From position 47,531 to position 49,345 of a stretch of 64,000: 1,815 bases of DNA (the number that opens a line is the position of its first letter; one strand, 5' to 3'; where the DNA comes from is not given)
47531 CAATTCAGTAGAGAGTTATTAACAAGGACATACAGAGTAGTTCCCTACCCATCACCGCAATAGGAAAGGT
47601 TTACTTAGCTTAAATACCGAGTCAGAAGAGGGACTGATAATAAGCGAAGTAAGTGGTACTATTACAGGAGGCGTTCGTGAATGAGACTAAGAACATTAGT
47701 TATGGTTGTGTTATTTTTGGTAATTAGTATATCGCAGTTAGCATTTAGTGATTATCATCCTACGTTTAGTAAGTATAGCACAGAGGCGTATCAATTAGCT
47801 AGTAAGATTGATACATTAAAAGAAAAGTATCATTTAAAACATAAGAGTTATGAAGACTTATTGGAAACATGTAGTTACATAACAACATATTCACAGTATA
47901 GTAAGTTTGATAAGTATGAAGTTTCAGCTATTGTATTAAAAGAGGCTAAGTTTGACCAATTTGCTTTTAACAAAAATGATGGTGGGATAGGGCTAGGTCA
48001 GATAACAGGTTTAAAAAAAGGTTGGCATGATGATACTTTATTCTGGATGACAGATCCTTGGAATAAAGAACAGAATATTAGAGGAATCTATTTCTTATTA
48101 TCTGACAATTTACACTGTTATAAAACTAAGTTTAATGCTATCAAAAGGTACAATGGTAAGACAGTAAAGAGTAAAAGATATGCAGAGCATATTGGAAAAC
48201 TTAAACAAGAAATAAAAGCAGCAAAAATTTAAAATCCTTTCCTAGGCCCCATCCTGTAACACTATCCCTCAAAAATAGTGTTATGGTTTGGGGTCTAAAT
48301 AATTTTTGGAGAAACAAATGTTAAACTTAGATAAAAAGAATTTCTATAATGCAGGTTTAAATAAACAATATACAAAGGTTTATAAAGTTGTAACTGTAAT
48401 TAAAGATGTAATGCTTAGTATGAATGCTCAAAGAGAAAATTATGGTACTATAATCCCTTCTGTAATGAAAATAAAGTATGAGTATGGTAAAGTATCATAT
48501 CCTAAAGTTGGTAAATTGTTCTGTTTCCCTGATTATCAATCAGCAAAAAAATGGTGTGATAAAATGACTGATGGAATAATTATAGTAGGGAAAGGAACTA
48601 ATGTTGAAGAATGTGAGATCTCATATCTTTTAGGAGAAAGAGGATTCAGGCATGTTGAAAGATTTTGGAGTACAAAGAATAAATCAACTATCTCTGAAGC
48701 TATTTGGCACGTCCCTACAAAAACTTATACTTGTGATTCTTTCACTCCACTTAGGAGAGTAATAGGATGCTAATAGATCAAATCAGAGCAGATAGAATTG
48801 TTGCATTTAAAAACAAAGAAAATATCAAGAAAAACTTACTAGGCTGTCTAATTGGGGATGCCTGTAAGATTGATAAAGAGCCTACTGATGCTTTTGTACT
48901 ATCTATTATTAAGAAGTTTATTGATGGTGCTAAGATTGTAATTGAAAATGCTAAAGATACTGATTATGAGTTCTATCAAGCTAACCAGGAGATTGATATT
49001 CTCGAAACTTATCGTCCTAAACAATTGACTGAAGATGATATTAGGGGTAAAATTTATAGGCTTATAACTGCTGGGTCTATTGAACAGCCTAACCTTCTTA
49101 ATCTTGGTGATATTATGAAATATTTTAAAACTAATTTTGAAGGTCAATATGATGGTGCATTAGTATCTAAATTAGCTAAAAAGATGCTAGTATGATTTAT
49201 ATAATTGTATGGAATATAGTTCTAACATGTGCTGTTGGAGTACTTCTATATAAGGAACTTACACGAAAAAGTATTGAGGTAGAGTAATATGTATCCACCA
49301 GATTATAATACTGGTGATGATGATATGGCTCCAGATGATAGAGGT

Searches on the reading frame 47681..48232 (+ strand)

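Call 68: search_protein_families(library=pfam, proteins=[window:47681-48232:+], max_evalue=0.01)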
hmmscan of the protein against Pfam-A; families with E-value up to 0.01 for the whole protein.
window:47681-48232:+ (183 aa): 1 family
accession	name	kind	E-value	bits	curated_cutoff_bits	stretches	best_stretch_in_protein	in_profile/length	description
PF01464.25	SLT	-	0.0031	17.5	21.3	1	66-170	2-107/117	Transglycosylase SLT domain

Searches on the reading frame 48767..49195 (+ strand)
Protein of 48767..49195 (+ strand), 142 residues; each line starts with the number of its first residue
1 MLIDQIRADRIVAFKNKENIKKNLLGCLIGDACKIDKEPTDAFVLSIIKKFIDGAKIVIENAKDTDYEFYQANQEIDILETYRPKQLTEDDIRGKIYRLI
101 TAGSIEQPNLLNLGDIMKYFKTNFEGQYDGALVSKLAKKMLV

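Call 68: search_protein_families(library=pfam, proteins=[window:48767-49195:+], max_evalue=0.01)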
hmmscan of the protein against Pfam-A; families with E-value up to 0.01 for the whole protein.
window:48767-49195:+ (142 aa): 1 family
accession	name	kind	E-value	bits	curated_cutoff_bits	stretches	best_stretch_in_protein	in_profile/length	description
PF09424.15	YqeY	-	4.3e-13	50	27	1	4-141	2-143/143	Yqey-like protein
